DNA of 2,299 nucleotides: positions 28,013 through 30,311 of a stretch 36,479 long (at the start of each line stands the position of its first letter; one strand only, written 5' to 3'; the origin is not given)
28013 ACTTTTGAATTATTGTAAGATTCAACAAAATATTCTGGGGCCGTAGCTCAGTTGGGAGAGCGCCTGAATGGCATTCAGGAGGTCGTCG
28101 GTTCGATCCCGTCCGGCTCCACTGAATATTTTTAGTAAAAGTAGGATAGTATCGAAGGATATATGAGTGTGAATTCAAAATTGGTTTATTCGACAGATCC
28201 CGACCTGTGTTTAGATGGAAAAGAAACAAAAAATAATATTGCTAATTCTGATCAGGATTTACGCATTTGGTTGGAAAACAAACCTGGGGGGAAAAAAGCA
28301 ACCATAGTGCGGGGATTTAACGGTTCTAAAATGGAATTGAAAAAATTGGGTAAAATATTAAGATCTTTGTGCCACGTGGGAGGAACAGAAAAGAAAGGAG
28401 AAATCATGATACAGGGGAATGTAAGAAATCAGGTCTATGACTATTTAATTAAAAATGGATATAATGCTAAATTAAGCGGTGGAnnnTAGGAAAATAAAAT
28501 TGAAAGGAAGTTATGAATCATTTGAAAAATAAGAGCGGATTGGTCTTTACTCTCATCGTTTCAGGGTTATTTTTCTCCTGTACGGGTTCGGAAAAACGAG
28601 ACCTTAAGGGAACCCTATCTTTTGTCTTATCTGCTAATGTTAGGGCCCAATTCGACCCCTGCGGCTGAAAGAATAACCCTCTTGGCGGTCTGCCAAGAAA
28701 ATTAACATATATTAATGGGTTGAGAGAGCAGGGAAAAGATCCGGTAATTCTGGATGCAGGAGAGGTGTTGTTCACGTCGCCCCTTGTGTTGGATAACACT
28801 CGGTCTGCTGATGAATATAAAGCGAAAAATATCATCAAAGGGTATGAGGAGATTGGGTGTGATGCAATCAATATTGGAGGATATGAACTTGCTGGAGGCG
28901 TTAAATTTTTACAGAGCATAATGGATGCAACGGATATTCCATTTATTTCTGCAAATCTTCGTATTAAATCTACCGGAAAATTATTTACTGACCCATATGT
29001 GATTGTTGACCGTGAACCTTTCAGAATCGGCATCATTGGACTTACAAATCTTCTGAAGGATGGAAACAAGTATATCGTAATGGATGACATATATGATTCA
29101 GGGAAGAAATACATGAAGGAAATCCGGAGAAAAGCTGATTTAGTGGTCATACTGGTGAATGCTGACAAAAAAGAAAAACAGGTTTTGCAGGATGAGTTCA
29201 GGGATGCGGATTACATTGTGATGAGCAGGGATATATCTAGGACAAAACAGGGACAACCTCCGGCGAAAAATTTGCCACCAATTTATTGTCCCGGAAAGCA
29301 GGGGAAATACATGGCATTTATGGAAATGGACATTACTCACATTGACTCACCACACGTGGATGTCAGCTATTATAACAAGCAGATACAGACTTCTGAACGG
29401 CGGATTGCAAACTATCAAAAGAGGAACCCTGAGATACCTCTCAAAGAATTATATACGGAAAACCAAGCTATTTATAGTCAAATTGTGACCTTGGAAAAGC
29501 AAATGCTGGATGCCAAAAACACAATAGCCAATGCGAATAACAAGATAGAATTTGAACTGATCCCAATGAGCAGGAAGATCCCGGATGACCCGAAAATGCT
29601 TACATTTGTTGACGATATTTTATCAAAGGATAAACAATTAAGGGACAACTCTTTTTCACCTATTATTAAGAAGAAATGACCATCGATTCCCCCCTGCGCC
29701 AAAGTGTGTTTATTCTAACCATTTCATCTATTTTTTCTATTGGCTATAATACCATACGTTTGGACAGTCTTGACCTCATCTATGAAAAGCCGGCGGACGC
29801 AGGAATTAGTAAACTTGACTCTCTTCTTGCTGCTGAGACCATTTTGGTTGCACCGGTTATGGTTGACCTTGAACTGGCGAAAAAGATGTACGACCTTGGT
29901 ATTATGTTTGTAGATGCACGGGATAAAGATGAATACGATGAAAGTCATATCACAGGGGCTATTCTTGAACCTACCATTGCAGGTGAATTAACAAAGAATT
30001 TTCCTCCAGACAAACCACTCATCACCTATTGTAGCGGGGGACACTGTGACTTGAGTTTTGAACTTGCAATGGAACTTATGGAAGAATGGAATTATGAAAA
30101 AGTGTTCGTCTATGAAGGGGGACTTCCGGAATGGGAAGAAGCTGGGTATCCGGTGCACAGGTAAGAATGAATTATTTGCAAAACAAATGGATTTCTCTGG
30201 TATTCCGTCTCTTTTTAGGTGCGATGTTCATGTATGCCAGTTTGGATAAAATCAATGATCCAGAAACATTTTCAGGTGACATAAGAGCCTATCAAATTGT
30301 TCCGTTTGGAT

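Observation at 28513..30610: Tightly linked three-gene module: Sec-lipoprotein, membrane-anchored rhodanese and MauE/DoxX membrane protein, a candidate envelope selenol/thiol or chalcogen-trafficking system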

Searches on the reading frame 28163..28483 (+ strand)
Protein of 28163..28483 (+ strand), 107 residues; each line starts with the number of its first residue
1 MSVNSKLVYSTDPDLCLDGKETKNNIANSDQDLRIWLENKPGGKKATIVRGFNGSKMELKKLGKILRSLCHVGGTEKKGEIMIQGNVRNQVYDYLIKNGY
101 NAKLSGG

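Call 7: search_protein_families(library=pfam, max_evalue=0.1, proteins=[window:28163-28483:+])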
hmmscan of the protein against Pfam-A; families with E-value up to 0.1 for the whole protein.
window:28163-28483:+ (107 aa): 3 families
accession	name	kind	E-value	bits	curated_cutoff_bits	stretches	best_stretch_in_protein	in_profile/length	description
PF01253.27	SUI1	-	5.9e-18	65.5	25.5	1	30-100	2-76/77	Translation initiation factor SUI1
PF05046.19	Img2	-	0.00049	20.8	34.4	1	32-99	12-83/84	Mitochondrial large subunit ribosomal protein (Img2)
PF08513.17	LisH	-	0.011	16.2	21.6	1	91-101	7-17/27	LisH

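Call 8: search_protein_families(library=ncbifam, max_evalue=0.1, proteins=[window:28163-28483:+])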
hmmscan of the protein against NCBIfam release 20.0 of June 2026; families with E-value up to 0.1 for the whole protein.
window:28163-28483:+ (107 aa): 7 families
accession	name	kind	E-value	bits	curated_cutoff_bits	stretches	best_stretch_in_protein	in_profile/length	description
TIGR01158.1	SUI1_rel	equivalog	2.6e-21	75.6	111.65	1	18-107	12-102/102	stress response translation initiation inhibitor YciH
NF002096.0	PRK00939.1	subfamily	5.4e-18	65.1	98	1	24-103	18-97/102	stress response translation initiation inhibitor YciH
NF005669.0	PRK07451.1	equivalog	2.1e-17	63.5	122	1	22-107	30-116/116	translation initiation factor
NF006536.0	PRK09019.1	equivalog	1.5e-16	60.5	142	1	3-107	4-108/108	stress response translation initiation inhibitor YciH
NF005297.0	PRK06824.1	equivalog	4e-15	55.8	145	1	5-107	10-121/121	translation initiation factor Sui1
TIGR01159.1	DRP1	subfamily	0.00044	20.3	118.15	1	37-95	89-152/168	density-regulated protein DRP1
TIGR01160.1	SUI1_MOF2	equivalog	0.0013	19.3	143.9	1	18-100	13-99/110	translation initiation factor SUI1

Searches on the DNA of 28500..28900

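Call 9: search_rna_families(source=window, start=28500, end=28900, threshold=evalue, max_evalue=10, show_alignments=3)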
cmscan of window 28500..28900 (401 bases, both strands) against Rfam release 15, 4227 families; matches with E-value up to 10: 4.
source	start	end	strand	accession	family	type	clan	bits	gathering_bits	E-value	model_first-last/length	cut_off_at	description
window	28643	28785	+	RF01745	manA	Cis-reg;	-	21.5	55.2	0.0015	1-192/192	no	manA RNA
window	28557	28648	+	RF00652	MIR478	Gene; miRNA;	-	16.8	50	4.3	1-91/91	no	MIR478 microRNA precursor family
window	28793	28848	-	RF00538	snoCD11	Gene; snRNA; snoRNA; CD-box;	-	14.6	60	9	1-75/75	no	Small nucleolar RNA CD11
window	28555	28603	-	RF01977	HOTAIRM1_3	Gene; lncRNA;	-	14.1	37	0.49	1-59/59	no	HOX antisense intergenic RNA myeloid 1 conserved region 3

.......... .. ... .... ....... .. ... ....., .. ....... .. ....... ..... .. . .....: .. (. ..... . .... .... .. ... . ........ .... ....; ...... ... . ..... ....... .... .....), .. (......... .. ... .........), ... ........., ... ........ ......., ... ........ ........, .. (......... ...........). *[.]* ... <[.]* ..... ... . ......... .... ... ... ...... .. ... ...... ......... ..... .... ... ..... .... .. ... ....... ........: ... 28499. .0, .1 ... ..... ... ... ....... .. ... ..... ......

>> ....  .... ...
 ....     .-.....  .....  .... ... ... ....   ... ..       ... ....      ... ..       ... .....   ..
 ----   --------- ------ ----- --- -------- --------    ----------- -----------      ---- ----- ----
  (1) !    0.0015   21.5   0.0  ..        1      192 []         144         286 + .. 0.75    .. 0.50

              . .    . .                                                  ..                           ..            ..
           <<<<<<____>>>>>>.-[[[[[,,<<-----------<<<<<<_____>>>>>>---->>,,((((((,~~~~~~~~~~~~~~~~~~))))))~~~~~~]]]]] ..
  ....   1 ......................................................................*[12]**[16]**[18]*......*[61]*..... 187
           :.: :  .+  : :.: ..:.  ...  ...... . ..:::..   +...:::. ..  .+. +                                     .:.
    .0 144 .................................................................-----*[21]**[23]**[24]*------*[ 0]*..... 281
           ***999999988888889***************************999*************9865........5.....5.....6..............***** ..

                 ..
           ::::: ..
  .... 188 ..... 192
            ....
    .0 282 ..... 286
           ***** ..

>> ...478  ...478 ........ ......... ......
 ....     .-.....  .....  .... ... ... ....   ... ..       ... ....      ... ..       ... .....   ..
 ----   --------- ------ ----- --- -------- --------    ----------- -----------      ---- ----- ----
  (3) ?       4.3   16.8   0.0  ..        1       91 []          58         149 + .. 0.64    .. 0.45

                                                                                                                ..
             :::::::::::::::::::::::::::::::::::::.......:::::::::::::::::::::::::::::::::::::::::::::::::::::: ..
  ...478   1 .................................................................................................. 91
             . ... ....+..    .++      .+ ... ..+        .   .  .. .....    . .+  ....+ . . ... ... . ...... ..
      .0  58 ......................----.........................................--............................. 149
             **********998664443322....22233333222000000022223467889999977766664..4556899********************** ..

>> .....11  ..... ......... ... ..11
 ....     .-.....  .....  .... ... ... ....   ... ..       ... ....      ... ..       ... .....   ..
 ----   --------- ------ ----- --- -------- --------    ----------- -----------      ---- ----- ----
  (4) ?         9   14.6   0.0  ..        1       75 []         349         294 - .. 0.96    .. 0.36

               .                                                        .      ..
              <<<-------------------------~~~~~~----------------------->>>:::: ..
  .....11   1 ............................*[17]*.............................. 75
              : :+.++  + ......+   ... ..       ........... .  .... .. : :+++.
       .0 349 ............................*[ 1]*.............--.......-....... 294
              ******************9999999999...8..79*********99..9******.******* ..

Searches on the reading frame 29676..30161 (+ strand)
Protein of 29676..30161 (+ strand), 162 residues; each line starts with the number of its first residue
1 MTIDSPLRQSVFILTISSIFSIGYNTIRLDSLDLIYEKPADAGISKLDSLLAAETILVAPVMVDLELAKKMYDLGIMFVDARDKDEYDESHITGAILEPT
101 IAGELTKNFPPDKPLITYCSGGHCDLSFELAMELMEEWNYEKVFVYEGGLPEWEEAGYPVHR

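Call 7: search_protein_families(library=pfam, max_evalue=0.1, proteins=[window:29676-30161:+])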
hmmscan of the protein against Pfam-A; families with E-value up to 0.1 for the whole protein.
window:29676-30161:+ (162 aa): 1 family
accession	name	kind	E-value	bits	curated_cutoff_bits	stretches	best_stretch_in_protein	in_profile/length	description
PF00581.25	Rhodanese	-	4.2e-15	56.5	22.2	1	66-155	4-101/102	Rhodanese-like domain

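Call 8: search_protein_families(library=ncbifam, max_evalue=0.1, proteins=[window:29676-30161:+])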
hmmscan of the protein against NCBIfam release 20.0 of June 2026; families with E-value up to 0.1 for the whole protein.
window:29676-30161:+ (162 aa): 10 families
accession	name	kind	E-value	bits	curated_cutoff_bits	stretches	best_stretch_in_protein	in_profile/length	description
NF041203.1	rhodanese_LYCAU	equivalog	4.9e-14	52.1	115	1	59-161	20-124/126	rhodanese-related (seleno)protein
NF045521.1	rhoda_near_glyco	subfamily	9.4e-09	35.2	145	1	69-161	27-116/144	rhodanese homology domain-containing protein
NF045694.1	seleno_TsoB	exception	1.2e-08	33.5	805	1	74-161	60-157/572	rhodanese/DsbD fusion-like selenoprotein TsoB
NF006444.0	PRK08762.1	equivalog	3.9e-08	32.3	449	1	64-161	18-115/387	molybdopterin-synthase adenylyltransferase MoeB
TIGR03865.1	PQQ_CXXCW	subfamily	7.7e-05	22.6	128.05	1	111-161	115-163/167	PQQ-dependent catabolism-associated CXXCW motif protein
NF001195.0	PRK00162.1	equivalog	0.00014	22.1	102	1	68-156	12-99/108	thiosulfate sulfurtransferase GlpE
NF005902.0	PRK07878.1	equivalog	0.00029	19.9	647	1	73-153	299-381/392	adenylyltransferase/sulfurtransferase MoeZ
NF033833.0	rhodan_ChrE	equivalog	0.01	15.8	120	1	65-160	8-104/108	rhodanese family chromate resistance protein ChrE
NF001133.1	PRK00142.1-1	equivalog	0.045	13.3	170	1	70-153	116-203/229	oxygen-dependent tRNA uridine(34) hydroxylase TrhO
NF008750.0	PRK11784.1-2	equivalog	0.073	12.1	241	1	69-97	9-37/346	tRNA 2-selenouridine(34) synthase MnmH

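Call 78: search_solved_structures(query=window:29676-30161:+, max_evalue=0.01, show_alignments=2)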
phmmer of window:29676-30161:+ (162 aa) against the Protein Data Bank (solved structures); distinct sequences matched with E-value up to 0.01: 13.
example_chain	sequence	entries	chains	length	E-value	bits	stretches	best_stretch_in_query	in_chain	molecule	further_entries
6mxv_A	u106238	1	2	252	1.2e-09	41.7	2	75-161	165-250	Rhodanese-like family protein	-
3o3w_A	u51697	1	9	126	5.9e-07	33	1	64-154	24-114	BH2092 protein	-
3nhv_A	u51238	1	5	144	1.1e-06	32.2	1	64-154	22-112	BH2092 protein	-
1qxn_A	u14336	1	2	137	0.00034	24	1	87-159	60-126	sulfide dehydrogenase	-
3hix_A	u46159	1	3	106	0.00065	23.1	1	77-160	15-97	Alr3790 protein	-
3k9r_A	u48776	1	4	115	0.0007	23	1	76-160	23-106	Alr3790 protein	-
2kl3_A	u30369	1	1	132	0.0011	22.3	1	76-160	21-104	Alr3790 protein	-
3ilm_A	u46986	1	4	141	0.0013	22.1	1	76-160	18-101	Alr3790 protein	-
2moi_A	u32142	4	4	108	0.0017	21.7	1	68-160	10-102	Inner membrane protein YgaP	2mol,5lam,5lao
5hbl_A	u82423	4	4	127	0.0024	21.2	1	68-160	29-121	Inner membrane protein YgaP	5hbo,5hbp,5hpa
2mrm_A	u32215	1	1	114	0.0024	21.2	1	68-160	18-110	Membrane protein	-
1yt8_A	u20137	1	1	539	0.0026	21.1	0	77-159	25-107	thiosulfate sulfurtransferase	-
6pfz_D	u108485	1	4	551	0.0071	19.7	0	16-153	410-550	NADH oxidase (NoxA-3)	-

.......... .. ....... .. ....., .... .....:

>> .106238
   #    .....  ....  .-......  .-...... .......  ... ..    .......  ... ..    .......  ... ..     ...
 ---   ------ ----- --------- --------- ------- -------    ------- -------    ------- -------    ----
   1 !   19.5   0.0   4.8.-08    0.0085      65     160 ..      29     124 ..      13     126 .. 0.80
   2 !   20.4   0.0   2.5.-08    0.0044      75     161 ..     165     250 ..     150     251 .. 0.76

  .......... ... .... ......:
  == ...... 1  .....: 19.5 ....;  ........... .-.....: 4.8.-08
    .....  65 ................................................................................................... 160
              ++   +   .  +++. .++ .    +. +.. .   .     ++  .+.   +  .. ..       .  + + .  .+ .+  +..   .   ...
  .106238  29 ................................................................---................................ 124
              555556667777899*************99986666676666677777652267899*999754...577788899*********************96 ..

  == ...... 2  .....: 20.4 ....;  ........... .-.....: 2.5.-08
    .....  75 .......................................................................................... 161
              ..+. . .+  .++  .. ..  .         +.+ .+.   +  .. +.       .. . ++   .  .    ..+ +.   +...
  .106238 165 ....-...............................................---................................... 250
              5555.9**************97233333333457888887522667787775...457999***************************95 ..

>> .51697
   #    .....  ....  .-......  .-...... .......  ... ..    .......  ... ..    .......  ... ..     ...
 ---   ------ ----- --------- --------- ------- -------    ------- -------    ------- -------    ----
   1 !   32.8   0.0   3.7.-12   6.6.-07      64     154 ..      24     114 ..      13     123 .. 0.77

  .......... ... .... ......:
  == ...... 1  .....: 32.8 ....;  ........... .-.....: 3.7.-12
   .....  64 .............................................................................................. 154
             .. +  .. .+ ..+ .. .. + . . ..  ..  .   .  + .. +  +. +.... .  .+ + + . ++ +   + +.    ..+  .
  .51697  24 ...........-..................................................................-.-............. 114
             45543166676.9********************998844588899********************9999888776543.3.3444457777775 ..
